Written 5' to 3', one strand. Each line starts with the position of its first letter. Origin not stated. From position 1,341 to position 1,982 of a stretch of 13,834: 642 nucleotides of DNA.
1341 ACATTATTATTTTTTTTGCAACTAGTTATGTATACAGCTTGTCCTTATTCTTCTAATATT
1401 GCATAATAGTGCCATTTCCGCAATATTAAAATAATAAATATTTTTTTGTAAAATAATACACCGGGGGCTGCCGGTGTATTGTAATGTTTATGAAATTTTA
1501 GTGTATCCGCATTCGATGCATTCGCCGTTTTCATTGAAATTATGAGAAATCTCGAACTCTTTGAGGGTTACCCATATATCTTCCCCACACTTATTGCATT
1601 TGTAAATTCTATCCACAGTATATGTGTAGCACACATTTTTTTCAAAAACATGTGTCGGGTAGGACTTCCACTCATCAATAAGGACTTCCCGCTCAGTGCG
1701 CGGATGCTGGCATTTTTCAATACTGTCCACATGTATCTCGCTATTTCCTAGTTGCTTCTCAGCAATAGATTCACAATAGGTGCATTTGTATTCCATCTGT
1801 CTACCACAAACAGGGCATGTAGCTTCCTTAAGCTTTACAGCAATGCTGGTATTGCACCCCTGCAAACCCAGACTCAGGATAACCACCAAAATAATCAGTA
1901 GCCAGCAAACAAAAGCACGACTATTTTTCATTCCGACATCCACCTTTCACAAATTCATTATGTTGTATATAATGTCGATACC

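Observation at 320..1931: A Cys/His module, C-x2-C-G-x13-14-H-[DN]-F-x5-C-x2-C-G-Y-[KT]-[KP], occurs three times in predicted extracytoplasmic proteins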

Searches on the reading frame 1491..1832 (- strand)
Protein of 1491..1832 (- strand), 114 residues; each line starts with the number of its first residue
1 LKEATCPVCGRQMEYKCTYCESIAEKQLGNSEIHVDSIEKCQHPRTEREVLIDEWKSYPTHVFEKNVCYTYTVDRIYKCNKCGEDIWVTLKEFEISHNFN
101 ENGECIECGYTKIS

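Call 23: search_solved_structures(query=A2, max_evalue=10, show_alignments=3)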
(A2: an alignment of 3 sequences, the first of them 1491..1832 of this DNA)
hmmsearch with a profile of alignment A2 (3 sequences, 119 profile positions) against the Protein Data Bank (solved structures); distinct sequences matched with E-value up to 10: 10.
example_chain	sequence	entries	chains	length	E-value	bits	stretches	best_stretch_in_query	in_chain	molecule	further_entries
8jq0_A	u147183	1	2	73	0.21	15.1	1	80-114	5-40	HKR3 protein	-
1ptq_A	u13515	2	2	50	0.21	15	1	74-95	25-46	PROTEIN KINASE C DELTA TYPE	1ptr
7knd_A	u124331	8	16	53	0.24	14.9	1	74-95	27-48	Protein kinase C delta type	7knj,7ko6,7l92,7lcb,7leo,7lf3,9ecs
3uej_A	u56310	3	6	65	0.29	14.6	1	74-97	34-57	Protein kinase C delta type | Proteine kinase C delta type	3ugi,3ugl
5yj3_C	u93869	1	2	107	0.46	14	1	78-114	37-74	Telomere zinc finger-associated protein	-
4pof_A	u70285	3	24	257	0.72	13.3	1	76-115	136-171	Cell division control protein 21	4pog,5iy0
4ywm_A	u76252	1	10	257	0.72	13.3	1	76-115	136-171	Cell division control protein 21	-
3uey_A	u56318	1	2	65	0.84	13.1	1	74-97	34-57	Protein kinase C delta type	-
3uff_A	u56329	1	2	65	1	12.8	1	74-97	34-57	Protein kinase C delta type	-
3ugd_A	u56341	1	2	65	1.9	12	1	74-97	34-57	Protein kinase C delta type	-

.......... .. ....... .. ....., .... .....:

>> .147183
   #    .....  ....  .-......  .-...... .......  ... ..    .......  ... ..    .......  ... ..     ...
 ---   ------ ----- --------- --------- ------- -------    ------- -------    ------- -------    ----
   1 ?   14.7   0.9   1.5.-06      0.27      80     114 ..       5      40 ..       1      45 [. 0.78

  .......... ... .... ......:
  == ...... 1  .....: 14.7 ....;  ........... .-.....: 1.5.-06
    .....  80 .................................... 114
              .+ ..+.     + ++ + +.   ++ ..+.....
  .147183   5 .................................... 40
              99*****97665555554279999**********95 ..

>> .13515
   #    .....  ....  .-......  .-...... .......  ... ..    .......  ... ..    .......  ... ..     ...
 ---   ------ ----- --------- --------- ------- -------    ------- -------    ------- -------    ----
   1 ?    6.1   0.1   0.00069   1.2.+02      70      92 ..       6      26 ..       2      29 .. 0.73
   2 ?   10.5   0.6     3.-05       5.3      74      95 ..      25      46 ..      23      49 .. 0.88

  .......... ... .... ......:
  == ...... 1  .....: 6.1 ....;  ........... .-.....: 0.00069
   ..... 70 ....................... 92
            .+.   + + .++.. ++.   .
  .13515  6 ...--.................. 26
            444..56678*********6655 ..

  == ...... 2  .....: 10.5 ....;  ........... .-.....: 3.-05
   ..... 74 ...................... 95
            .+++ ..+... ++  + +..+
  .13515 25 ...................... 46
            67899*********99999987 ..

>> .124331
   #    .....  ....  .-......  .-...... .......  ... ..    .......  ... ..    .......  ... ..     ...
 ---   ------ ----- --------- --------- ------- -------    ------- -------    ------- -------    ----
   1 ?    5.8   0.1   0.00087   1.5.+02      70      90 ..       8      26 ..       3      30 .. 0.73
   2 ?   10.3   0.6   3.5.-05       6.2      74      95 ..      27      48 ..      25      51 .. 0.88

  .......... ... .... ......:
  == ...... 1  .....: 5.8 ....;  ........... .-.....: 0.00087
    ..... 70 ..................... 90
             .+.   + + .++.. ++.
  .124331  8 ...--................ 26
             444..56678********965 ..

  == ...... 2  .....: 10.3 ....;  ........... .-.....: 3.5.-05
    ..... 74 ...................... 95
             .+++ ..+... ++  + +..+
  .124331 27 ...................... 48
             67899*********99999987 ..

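Call 32: predict_structure(alignment_id=A2)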
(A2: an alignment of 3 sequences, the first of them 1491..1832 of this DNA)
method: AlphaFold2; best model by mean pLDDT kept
length: 114 residues; sequences in the alignment: 3
mean_pLDDT: 54.0   pTM: 0.35
mean pLDDT of the five models: 54.0, 49.2, 44.5, 40.0, 38.0
residues with pLDDT >= 90: 0; 70-90: 16; 50-70: 53; < 50: 45
segments of 3 or more residues with pLDDT < 50: 1-40, 55-57
pLDDT, mean of each block of 10 residues (from residue 1): 41 37 32 36 62 53 61 64 65 66 75 60
secondary structure, 60 per line:
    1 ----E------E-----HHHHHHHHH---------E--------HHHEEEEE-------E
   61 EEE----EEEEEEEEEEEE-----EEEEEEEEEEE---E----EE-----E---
elements in order: H18-26 E48-52 E60-63 E68-79 E85-95
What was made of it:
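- Tried and rejected: The first AlphaFold run with a 3-sequence alignment was unusable (pLDDT 54, call 32).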

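Call 33: search_protein_representatives(alignment_id=A2)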
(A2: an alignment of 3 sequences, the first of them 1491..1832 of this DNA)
Query: 3 sequences, 119 profile positions. Proteins with E-value up to 0.001 (for the whole library): 122; up to 1e-10: 37; up to 1e-30: 3. The best 122 are listed.
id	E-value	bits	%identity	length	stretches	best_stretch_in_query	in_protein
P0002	2.1e-61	221.6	-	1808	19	38-112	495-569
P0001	2.2e-51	189.2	-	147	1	2-115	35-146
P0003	1.1e-36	141.8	-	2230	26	38-115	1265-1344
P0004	2.7e-28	114.8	-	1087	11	30-115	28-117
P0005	1.1e-27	112.8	-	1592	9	38-115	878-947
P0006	4.5e-24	101.1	-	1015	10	57-116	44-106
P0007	1.4e-23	99.6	-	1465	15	39-114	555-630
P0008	1.7e-21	92.8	-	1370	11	41-115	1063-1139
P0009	2.9e-20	88.9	-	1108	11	38-115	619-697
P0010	4.7e-20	88.2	-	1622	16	38-110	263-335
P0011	1.6e-19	86.4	-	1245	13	38-114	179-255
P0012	5.0e-19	84.9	-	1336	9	40-114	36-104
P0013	7.1e-19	84.4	-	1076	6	37-115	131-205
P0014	8.3e-19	84.2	-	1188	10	38-112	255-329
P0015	9.4e-18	80.8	-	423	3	18-116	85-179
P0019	3.9e-16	75.6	-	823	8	73-115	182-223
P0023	4.8e-13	65.6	-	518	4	40-118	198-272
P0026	2.3e-12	63.4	-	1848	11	78-115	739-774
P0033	3.9e-11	59.4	-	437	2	39-116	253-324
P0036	8.8e-11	58.3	-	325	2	5-117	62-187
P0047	2.1e-09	53.8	-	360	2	36-116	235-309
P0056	4.7e-08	49.5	-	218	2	36-115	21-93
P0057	5.5e-08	49.3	-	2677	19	40-115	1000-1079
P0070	1.3e-06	44.9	-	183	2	39-115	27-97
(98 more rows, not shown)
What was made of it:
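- Size of the family: 122 representative clusters at E<=1e-3, 37 of them at <=1e-10 (call 33).
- Tried and rejected: The exhaustive representative search was what opened the family (call 33).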

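Call 38: search_protein_families(library=pfam, proteins=[P0002, P0004, P0015, P0036, P0056, P0070, P0013, P0012, P0006, P0023], max_evalue=0.01)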
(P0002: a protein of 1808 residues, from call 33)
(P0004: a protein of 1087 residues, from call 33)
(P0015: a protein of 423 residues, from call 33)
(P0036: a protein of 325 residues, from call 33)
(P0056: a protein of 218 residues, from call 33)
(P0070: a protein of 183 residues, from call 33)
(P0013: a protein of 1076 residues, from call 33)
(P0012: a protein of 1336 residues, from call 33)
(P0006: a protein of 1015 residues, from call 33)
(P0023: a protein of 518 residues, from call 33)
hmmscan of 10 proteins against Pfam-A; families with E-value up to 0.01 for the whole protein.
P0002 (1808 aa): 4 families
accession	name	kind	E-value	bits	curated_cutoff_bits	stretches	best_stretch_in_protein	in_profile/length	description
PF19127.6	Choline_bind_3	-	4.7e-64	212.6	27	7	1671-1712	1-45/47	Choline-binding repeat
PF01473.26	Choline_bind_1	-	6e-39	130.8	20.5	5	1673-1690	2-19/19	Putative cell wall binding repeat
PF20097.4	DUF6487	-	8.1e-07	29.8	24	0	447-469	41-63/67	Domain of unknown function (DUF6487)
PF13878.12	zf-C2H2_3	-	0.00051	20.2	27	0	453-475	12-30/40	zinc-finger of acetyl-transferase ESCO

P0004 (1087 aa): 0 families

P0015 (423 aa): 1 family
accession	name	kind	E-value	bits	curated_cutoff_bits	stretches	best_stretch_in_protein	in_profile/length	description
PF04886.17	PT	-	0.0029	17.5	26.2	0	231-251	2-22/36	PT disordered repeat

P0036 (325 aa): 2 families
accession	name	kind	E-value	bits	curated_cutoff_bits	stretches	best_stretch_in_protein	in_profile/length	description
PF13248.11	Zn_ribbon_3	-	0.00054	19.8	27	0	247-265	8-26/26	zinc-ribbon domain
PF12773.13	DZR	-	0.0039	17.8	27.3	1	246-293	3-36/45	Double zinc ribbon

P0056 (218 aa): 2 families
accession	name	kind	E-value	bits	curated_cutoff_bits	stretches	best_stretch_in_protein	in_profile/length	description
PF09963.14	DUF2197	-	0.0029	18.3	22.2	0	57-74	32-49/56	Uncharacterized protein conserved in bacteria (DUF2197)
PF23455.1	DUF7129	-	0.0046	17.1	30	0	118-145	3-28/45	Domain of unknown function (DUF7129)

P0070 (183 aa): 2 families
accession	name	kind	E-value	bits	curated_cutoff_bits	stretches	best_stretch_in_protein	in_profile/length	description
PF08271.17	Zn_Ribbon_TF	-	0.00051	20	29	0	135-147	19-31/43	TFIIB zinc-binding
PF23477.1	zf_Tbcl_2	-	0.0054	16.8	27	0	132-143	2-13/37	Probable treble clef zinc finger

P0013 (1076 aa): 4 families
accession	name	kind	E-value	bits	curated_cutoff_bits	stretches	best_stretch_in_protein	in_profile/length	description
PF13529.12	Peptidase_C39_2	-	1.1e-07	33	24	1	895-1019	12-142/143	Peptidase_C39 like family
PF07495.19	Y_Y_Y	-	0.00031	21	26.6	1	309-371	3-62/65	Y_Y_Y domain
PF22352.2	K319L-like_PKD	-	0.00069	20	27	1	297-365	12-79/84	K319L-like, PKD domain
PF16640.11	Big_3_5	-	0.002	19.1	35.5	0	617-692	4-78/88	Bacterial Ig-like domain (group 3)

P0012 (1336 aa): 2 families
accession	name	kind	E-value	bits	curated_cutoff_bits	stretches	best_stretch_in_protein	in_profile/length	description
PF01764.32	Lipase_3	-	5.7e-17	62.4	22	1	1111-1233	31-135/140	Lipase (class 3)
PF07819.20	PGAP1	-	0.0037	17.5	24.3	1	1155-1219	84-148/233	PGAP1-like alpha/beta domain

P0006 (1015 aa): 1 family
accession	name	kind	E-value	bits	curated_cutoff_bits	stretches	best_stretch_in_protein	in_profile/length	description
PF14595.12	Thioredoxin_9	-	0.004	17.5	25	0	355-378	35-58/129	Thioredoxin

P0023 (518 aa): 3 families
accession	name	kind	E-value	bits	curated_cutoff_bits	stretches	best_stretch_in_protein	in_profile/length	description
PF22352.2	K319L-like_PKD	-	2e-09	37.8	27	1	304-359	28-83/84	K319L-like, PKD domain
PF08271.17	Zn_Ribbon_TF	-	8.8e-06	25.6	29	0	396-414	18-36/43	TFIIB zinc-binding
PF07495.19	Y_Y_Y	-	0.00046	20.5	26.6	0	327-359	29-61/65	Y_Y_Y domain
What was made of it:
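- On DUF6487 (PF20097): In the 19-copy protein P0002 a summed 29.8 bits arises with no single stretch significant, covering only profile positions 41-63 of 67 (call 38).
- Partner domains are choline-binding repeats, PKD, Big_3, Lipase_3 and Peptidase_C39_2 (call 38).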

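Call 40: search_protein_families(library=ncbifam, proteins=[P0002, P0004, P0015, P0036, P0056, P0070, P0013, P0012, P0006, P0023], max_evalue=0.01)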
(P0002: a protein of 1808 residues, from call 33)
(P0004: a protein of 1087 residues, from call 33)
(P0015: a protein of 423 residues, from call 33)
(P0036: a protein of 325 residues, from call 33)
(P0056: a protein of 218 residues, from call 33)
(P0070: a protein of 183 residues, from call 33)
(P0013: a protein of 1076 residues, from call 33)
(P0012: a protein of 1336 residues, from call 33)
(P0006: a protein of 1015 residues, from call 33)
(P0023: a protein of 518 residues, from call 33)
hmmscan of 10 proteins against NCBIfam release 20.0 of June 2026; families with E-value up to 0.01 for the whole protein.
P0002 (1808 aa): 4 families
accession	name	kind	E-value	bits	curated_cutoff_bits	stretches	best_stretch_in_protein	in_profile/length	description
NF033930.1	pneumo_PspA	exception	8.2e-54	183.4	850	2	1635-1804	443-619/659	pneumococcal surface protein A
NF033838.0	PspC_subgroup_1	exception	3e-50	171.6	700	2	1557-1723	486-659/684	pneumococcal surface protein PspC, choline-binding form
NF033840.1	PspC_relate_1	equivalog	4.9e-46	157.2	850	3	1555-1647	827-922/967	PspC-related protein choline-binding protein 1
TIGR04035.1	glucan_65_rpt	repeat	3e-32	110.6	147.7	8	1644-1673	2-33/64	glucan-binding repeat-containing protein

P0004 (1087 aa): 0 families

P0015 (423 aa): 0 families

P0036 (325 aa): 2 families
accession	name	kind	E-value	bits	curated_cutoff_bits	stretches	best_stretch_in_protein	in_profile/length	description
NF047912.1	ECs_2282_CxxC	subfamily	2.2e-05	24.3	37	1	254-289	1-35/60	ECs_2282 family putative zinc-binding protein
NF004070.0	PRK05580.2-2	equivalog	0.002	16.3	921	0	256-294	436-475/729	primosomal protein N'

P0056 (218 aa): 1 family
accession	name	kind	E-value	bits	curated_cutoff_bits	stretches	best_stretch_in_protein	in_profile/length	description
NF033497.1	rubre_like_arch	subfamily_domain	0.0014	18.3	32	0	129-142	1-14/34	rubrerythrin-like domain-containing protein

P0070 (183 aa): 2 families
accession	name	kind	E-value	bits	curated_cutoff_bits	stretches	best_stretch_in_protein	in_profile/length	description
TIGR04337.1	AmmeMemoSam_rS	hypoth_equivalog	0.0047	15.8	220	1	101-178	260-336/349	AmmeMemoRadiSam system radical SAM enzyme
TIGR04272.1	cxxc_cxxc_Mbark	domain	0.0087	15.8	36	0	58-68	3-13/37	CxxC-x17-CxxC domain-containing protein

P0013 (1076 aa): 0 families

P0012 (1336 aa): 1 family
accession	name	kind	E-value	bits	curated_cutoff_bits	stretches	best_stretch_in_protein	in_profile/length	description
NF047388.1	SA1320_fam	subfamily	0.0008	18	230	1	1163-1232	52-112/644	SA1320 family protein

P0006 (1015 aa): 0 families

P0023 (518 aa): 0 families

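Call 61: find_encoding_contigs(protein=P0033, flank=6000, max_places=2)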
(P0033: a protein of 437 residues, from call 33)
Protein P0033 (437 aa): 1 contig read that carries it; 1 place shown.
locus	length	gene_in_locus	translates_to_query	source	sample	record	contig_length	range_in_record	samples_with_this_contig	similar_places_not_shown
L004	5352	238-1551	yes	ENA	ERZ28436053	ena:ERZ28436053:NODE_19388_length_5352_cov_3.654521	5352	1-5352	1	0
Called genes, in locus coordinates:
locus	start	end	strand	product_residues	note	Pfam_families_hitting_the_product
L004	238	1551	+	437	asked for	PF04886:PT (weak)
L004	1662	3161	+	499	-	PF02638:GHL10, PF07833:Cu_amine_oxidN1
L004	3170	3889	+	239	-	PF02578:Cu-oxidase_4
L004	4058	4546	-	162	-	PF17032:Zn_ribbon_15 (faint), PF18912:DZR_2 (faint), PF09297:Zn_ribbon_NUD (faint), PF12773:DZR, PF13240:Zn_Ribbon_1 (weak), PF13248:Zn_ribbon_3 (weak), PF13240:Zn_Ribbon_1 (weak)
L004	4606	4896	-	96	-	-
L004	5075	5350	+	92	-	?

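Call 62: find_encoding_contigs(protein=P0047, flank=6000, max_places=2)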
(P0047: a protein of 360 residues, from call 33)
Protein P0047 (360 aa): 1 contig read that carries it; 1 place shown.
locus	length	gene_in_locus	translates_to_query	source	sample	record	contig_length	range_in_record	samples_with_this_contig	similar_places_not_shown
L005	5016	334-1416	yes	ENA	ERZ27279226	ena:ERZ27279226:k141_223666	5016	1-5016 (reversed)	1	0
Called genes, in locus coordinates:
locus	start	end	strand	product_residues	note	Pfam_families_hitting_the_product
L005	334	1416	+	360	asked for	-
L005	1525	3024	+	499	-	PF02638:GHL10, PF07833:Cu_amine_oxidN1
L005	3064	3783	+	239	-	PF02578:Cu-oxidase_4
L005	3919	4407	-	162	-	PF17032:Zn_ribbon_15 (faint), PF12773:DZR, PF13240:Zn_Ribbon_1 (weak), PF13248:Zn_ribbon_3 (weak), PF13240:Zn_Ribbon_1 (weak)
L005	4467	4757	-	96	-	-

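Call 90: list_cluster_members(proteins=[P0003, P0005, P0007, P0008, P0010, P0012, P0013, P0019, P0026, P0057])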
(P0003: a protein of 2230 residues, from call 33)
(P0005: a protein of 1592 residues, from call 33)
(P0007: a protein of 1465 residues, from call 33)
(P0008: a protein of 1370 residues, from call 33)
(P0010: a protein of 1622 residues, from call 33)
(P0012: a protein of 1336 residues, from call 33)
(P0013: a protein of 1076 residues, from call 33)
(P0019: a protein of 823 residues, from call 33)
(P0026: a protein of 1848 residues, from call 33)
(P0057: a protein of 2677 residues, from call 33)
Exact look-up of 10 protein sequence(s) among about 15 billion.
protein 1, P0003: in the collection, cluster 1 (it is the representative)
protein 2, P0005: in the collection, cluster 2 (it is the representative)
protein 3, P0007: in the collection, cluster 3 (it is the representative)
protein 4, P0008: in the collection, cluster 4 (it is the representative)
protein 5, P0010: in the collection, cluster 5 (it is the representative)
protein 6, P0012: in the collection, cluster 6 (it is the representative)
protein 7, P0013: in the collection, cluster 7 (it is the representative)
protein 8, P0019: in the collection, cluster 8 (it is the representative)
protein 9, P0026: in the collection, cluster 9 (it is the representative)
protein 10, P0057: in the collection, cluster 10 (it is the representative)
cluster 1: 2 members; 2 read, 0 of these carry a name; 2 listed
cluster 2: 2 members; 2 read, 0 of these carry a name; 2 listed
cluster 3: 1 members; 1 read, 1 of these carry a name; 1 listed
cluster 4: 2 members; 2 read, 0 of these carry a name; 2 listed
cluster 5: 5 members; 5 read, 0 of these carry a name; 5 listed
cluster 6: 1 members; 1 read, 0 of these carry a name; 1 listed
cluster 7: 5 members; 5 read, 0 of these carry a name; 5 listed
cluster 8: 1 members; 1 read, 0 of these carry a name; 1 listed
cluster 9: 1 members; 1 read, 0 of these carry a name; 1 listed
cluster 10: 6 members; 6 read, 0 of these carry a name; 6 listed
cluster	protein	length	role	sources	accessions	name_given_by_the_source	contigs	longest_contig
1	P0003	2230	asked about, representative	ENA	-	-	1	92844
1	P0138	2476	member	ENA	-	-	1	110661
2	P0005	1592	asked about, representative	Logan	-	-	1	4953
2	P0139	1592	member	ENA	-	-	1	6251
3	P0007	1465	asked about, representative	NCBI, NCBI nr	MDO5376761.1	MAG: hypothetical protein Q4G52_00365, partial [Clostridia bacterium] | hypothetical protein [Clostridia bacterium]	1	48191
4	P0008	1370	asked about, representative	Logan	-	-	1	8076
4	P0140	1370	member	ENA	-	-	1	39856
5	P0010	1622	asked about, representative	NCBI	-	-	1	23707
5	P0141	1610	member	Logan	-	-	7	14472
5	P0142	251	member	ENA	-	-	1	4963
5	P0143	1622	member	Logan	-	-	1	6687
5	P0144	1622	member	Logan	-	-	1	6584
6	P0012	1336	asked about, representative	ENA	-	-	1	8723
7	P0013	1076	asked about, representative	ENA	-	-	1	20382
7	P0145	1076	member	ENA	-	-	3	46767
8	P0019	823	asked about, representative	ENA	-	-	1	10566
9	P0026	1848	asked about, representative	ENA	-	-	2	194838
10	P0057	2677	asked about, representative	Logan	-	-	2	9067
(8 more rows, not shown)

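Call 96: find_encoding_contigs(protein=P0138, flank=7000, max_places=1)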
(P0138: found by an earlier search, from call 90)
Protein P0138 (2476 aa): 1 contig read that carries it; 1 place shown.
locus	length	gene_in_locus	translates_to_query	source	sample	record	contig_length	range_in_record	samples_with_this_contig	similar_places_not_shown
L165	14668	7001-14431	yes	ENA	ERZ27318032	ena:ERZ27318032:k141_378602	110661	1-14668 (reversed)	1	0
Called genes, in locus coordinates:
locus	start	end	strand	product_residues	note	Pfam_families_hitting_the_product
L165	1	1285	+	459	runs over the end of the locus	PF01554:MatE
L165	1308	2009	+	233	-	PF07722:Peptidase_C26, PF00117:GATase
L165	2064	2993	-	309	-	PF01156:IU_nuc_hydro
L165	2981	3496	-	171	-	PF13238:AAA_18 (weak)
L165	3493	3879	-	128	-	PF00293:NUDIX, PF14815:NUDIX_4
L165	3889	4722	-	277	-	PF05116:S6PP (faint), PF08282:Hydrolase_3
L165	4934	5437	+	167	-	PF04542:Sigma70_r2, PF08281:Sigma70_r4_2, PF04545:Sigma70_r4 (weak)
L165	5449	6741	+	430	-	-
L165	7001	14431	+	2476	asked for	PF13895:Ig_2 (faint), PF13927:Ig_3 (weak), PF07679:I-set (weak), PF13927:Ig_3 (weak), PF07679:I-set (weak), PF13927:Ig_3 (weak)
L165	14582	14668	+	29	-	?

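Call 97: find_encoding_contigs(protein=P0026, flank=7000, max_places=1)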
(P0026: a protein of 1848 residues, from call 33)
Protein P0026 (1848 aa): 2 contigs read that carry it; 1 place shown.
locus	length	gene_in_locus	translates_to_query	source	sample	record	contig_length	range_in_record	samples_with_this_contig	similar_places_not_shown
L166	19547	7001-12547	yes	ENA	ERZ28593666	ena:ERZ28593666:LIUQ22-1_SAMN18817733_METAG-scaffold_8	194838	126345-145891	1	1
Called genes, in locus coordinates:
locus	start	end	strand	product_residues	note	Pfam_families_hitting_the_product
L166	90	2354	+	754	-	PF12844:HTH_19 (weak), PF07883:Cupin_2, PF00501:AMP-binding, PF13193:AMP-binding_C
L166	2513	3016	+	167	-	PF00857:Isochorismatase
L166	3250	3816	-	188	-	-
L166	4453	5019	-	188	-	-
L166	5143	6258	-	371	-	-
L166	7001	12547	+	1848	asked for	-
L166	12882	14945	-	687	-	PF00254:FKBP_C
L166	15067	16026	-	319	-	PF01207:Dus, PF01180:DHO_dh (faint)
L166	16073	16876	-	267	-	PF03372:Exo_endo_phos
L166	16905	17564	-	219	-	PF01966:HD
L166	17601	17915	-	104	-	-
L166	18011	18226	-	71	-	PF00550:PP-binding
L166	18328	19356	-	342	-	PF00793:DAHP_synth_1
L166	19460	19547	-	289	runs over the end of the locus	PF03446:NAD_binding_2 (weak), PF02153:PDH_N, PF20463:PDH_C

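Call 98: find_encoding_contigs(protein=P0145, flank=7000, max_places=1)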
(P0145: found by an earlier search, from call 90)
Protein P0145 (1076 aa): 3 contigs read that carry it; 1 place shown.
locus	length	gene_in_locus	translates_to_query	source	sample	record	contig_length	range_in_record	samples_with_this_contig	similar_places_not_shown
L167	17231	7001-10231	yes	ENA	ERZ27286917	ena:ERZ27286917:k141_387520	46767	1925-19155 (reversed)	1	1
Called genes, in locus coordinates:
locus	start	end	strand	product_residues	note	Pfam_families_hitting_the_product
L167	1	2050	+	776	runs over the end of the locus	PF12705:PDDEXK_1 (weak), PF00270:DEAD (faint), PF04851:ResIII (faint), PF06733:DEAD_2, PF13307:Helicase_C_2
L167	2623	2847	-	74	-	-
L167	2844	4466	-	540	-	PF09992:NAGPA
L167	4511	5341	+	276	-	-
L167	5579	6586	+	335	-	-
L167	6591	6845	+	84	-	-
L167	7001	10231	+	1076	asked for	-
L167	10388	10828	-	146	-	-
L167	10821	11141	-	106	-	-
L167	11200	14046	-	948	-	PF00005:ABC_tran (faint), PF02463:SMC_N (faint), PF03193:RsgA_GTPase (faint), PF13191:AAA_16 (faint), PF13304:AAA_21 (faint), PF13555:AAA_29 (faint), PF17760:UvrA_inter, PF17755:UvrA_DNA-bind, +1 more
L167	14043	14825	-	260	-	PF01261:AP_endonuc_2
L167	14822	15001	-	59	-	PF02151:UVR (weak)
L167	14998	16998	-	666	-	PF00270:DEAD (faint), PF04851:ResIII, PF17757:UvrB_inter, PF27431:UvrB_3rd, PF00271:Helicase_C, PF12344:UvrB, PF02151:UVR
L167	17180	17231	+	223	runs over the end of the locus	PF06347:SH3_4 (weak), PF07653:SH3_2 (faint), PF08239:SH3_3, PF18348:SH3_16 (faint), PF00018:SH3_1 (faint), PF06347:SH3_4 (weak), PF08239:SH3_3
